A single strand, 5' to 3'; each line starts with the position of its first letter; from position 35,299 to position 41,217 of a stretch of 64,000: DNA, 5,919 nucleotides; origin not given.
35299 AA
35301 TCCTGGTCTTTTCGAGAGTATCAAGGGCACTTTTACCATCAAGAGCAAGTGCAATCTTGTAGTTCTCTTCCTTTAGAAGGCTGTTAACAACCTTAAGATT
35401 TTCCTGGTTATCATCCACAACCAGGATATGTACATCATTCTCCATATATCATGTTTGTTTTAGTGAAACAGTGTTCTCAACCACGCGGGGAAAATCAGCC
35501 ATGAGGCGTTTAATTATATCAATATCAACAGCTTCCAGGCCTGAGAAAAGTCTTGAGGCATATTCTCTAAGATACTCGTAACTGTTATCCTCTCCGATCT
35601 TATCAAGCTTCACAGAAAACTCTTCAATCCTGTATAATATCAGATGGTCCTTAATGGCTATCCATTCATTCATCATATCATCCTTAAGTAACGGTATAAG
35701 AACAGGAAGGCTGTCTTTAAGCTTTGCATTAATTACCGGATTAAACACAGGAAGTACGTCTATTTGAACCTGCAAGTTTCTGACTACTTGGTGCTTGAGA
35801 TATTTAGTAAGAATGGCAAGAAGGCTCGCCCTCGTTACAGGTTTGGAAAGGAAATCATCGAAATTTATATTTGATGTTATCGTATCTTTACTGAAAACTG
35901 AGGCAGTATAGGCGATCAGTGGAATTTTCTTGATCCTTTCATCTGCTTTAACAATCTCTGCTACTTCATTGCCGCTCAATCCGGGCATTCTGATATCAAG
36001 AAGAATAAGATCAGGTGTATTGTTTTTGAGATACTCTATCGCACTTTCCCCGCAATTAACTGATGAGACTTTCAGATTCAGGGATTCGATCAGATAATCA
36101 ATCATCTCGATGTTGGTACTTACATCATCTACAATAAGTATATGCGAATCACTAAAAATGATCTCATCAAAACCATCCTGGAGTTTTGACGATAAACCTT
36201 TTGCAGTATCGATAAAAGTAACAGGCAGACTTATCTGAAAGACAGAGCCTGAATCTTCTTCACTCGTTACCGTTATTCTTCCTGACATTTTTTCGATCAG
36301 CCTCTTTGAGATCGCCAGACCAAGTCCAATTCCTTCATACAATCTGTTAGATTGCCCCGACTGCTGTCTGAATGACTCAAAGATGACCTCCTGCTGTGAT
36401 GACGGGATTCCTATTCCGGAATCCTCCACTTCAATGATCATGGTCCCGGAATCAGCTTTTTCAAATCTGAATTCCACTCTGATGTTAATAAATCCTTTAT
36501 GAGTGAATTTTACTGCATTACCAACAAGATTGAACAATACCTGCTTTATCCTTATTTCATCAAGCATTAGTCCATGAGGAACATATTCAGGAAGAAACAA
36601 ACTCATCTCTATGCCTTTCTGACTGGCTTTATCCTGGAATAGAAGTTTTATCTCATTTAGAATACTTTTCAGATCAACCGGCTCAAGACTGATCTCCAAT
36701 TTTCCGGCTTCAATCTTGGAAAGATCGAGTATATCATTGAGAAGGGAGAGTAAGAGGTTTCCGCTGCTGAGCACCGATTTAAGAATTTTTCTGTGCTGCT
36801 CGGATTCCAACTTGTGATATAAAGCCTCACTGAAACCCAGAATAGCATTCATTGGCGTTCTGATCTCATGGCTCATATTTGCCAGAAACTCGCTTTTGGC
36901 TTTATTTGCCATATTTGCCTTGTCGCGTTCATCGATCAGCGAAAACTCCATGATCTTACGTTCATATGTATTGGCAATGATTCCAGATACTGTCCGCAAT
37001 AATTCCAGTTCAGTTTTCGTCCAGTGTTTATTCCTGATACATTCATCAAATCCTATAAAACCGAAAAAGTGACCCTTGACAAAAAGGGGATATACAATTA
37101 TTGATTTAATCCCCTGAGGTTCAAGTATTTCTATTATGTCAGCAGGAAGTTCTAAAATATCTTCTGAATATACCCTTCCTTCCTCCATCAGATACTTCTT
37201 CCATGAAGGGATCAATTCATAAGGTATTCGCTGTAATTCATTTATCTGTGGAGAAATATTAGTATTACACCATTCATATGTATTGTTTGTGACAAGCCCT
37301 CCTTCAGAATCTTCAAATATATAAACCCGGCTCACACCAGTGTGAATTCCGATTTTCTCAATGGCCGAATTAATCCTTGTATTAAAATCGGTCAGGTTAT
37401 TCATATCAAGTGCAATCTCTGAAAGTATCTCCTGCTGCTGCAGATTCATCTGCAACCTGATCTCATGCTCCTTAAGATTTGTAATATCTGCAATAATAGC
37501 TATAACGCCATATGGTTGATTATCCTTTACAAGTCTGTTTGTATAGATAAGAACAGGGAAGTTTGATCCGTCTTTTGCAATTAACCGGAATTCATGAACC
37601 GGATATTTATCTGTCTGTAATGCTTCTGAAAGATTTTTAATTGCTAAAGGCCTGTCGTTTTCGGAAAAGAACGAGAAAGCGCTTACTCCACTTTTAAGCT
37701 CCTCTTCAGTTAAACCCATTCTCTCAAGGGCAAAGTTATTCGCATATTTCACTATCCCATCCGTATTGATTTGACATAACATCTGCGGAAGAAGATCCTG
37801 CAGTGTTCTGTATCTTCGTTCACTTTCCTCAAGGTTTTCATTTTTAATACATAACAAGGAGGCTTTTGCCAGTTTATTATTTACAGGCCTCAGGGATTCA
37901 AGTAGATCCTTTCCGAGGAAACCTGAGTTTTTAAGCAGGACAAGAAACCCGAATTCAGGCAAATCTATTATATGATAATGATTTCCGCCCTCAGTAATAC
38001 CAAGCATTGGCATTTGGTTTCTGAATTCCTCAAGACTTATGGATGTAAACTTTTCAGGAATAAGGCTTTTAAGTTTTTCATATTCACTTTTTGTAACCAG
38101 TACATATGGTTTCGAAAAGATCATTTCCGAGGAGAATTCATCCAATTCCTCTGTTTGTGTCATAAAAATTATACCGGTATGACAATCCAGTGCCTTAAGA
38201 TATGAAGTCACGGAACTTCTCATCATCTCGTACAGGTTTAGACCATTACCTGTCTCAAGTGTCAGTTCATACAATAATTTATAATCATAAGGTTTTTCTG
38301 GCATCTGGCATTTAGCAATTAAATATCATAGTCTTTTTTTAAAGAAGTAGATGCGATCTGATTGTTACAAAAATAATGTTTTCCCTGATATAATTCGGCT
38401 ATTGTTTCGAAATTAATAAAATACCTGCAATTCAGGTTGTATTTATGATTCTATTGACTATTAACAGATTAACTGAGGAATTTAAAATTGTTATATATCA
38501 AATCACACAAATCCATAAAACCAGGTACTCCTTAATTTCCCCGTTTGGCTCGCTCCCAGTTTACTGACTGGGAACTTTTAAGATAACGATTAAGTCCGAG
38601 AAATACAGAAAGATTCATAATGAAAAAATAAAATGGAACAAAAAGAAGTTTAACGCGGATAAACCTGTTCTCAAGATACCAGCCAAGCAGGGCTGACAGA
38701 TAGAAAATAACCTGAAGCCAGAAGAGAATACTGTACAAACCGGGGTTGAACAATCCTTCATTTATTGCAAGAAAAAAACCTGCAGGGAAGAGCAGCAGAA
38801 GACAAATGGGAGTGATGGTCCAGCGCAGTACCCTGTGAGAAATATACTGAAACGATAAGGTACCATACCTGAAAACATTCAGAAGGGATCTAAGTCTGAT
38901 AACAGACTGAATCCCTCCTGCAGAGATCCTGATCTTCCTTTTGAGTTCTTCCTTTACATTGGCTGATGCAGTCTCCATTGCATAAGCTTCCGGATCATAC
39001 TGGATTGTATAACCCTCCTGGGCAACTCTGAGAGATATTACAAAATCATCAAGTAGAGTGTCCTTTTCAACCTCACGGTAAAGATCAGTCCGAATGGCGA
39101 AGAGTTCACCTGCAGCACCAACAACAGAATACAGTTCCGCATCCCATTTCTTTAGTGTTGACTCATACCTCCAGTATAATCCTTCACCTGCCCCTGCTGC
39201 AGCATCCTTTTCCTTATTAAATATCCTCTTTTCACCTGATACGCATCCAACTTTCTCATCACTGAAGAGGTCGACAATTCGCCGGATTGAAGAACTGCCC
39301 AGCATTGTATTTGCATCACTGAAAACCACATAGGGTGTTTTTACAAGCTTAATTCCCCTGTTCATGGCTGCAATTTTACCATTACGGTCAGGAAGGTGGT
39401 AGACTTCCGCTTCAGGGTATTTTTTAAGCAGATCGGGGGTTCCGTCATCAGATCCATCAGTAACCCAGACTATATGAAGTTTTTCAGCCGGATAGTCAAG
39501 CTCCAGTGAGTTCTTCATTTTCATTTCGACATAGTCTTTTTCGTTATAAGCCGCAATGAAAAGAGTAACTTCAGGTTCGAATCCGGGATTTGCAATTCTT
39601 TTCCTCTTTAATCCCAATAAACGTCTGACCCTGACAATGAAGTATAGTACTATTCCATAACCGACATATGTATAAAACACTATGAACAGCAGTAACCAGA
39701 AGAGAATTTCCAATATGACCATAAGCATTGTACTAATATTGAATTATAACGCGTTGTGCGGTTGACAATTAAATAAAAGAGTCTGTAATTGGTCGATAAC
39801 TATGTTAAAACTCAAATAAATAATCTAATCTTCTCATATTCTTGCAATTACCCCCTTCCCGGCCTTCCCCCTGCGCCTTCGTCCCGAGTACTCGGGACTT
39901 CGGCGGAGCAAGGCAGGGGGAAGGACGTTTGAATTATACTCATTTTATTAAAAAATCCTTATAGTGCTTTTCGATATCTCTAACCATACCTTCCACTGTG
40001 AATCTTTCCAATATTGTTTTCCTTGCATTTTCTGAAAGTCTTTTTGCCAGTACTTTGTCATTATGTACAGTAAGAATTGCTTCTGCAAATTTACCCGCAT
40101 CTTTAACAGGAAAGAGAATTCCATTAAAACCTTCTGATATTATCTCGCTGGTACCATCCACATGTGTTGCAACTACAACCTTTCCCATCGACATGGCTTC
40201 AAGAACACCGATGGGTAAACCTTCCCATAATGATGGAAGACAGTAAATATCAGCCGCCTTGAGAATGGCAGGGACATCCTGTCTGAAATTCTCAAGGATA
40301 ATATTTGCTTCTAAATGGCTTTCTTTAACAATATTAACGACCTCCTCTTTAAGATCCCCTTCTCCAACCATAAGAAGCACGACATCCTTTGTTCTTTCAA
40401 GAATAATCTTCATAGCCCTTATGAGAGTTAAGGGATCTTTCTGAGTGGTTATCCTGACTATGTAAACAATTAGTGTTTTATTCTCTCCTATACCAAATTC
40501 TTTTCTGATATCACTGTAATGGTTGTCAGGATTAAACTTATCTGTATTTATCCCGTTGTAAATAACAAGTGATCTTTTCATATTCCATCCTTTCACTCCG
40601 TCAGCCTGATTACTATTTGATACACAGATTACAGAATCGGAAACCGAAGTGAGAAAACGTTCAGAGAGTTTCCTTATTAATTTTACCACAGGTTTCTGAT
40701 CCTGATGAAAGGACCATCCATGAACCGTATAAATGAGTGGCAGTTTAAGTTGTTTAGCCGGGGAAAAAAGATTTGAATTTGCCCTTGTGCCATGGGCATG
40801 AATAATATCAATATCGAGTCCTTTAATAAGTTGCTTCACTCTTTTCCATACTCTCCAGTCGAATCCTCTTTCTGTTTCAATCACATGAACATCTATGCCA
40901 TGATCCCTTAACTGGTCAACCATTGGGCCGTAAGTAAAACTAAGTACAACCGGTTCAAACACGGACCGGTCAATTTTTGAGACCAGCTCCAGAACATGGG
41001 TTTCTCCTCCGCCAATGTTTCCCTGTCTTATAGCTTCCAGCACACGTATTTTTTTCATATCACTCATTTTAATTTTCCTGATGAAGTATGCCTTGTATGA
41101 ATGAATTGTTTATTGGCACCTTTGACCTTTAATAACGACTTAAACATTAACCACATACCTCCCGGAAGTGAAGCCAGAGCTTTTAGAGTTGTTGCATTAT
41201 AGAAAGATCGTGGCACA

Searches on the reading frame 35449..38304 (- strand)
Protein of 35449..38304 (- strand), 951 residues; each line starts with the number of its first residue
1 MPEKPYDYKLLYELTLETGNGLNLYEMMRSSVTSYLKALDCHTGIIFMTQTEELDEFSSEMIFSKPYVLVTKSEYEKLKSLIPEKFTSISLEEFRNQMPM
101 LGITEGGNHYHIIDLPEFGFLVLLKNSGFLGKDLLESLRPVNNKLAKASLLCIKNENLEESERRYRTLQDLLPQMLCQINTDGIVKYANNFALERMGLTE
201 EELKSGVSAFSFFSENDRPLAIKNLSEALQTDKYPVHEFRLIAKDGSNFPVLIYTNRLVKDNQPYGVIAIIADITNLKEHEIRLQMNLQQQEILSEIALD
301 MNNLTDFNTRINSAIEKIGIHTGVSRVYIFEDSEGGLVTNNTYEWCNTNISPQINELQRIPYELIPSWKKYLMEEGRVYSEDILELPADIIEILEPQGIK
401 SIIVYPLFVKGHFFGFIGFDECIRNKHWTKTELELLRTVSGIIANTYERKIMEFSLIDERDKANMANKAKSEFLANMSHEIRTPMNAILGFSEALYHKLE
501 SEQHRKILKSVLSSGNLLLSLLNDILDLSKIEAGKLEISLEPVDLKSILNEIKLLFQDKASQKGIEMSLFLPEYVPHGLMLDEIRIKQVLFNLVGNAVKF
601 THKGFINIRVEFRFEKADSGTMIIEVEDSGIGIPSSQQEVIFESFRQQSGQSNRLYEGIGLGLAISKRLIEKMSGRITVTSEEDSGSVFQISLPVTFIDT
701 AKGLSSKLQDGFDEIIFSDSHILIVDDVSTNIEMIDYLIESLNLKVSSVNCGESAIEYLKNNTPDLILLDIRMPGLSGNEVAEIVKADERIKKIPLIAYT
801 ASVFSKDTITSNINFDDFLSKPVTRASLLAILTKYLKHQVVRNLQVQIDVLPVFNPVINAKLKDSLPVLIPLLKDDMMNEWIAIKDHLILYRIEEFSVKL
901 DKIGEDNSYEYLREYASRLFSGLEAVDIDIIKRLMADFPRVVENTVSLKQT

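Call 26: search_protein_families(library=pfam, proteins=[window:35449-38304:-], max_evalue=0.00001)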
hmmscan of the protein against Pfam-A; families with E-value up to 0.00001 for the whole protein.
window:35449-38304:- (951 aa): 7 families
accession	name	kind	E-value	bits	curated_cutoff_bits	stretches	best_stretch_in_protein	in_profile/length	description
PF02518.31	HATPase_c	-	3.8e-27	95.3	26.4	1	582-695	2-109/111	Histidine kinase-, DNA gyrase B-, and HSP90-like ATPase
PF00072.30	Response_reg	-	1.5e-20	73.9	30.2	1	722-832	1-110/111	Response regulator receiver domain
PF00512.31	HisKA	-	1.7e-20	73.2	26.9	1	469-534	1-66/66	His Kinase A (phospho-acceptor) domain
PF01590.32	GAF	-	2.2e-08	35.2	22.4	1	309-445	4-131/133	GAF domain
PF13426.13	PAS_9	-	1.5e-07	32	27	1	176-275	4-102/103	PAS domain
PF08447.18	PAS_3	-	7.2e-07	29.8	25.6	1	187-270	3-88/89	PAS fold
PF08448.16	PAS_4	-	1.9e-06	28.5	23.1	1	171-278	3-109/110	PAS fold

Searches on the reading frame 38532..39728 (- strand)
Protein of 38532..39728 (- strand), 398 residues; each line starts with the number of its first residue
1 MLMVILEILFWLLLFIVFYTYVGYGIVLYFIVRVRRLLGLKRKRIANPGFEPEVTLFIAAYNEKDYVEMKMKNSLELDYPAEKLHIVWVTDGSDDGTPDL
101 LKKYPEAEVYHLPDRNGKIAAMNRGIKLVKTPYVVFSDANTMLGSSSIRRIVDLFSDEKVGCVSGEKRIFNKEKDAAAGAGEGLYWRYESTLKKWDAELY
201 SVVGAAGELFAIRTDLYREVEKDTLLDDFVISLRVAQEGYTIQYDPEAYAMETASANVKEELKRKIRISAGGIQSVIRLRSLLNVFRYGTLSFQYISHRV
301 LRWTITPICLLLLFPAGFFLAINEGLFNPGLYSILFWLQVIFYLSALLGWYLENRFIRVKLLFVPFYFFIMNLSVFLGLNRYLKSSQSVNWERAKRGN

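Call 56: search_protein_families(library=pfam, proteins=[window:38532-39728:-], max_evalue=0.00001)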
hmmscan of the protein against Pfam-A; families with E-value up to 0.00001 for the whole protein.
window:38532-39728:- (398 aa): 4 families
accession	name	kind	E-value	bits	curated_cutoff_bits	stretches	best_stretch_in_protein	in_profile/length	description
PF13641.12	Glyco_tranf_2_3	-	5.7e-21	76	27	1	52-267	1-226/230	Glycosyltransferase like family 2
PF00535.33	Glycos_transf_2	-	1.1e-19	71.5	23.3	1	56-219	2-166/168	Glycosyl transferase family 2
PF13632.12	Glyco_trans_2_3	-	7.3e-10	39.4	27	1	133-338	1-187/198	Glycosyl transferase family group 2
PF13506.12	Glyco_transf_21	-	3.6e-08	33.5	21.7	1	116-267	16-171/174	Glycosyl transferase family 21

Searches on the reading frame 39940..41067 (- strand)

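Call 56: search_protein_families(library=pfam, proteins=[window:39940-41067:-], max_evalue=0.00001)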
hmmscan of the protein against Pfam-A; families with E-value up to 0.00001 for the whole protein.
window:39940-41067:- (375 aa): 5 families
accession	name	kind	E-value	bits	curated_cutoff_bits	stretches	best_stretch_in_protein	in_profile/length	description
PF00534.26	Glycos_transf_1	-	2.8e-39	134.8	26.4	1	186-350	4-171/172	Glycosyl transferases group 1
PF13692.12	Glyco_trans_1_4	-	3.1e-33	115.4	27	1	199-337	3-142/142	Glycosyl transferases group 1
PF13439.12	Glyco_transf_4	-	1e-23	84.7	28.5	1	18-177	1-170/170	Glycosyltransferase Family 4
PF13579.12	Glyco_trans_4_4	-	1.3e-14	55.3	29.7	1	19-156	1-141/158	Glycosyl transferase 4-like domain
PF13477.12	Glyco_trans_4_2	-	1.6e-09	38.5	23.4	1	21-149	9-138/139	Glycosyl transferase 4-like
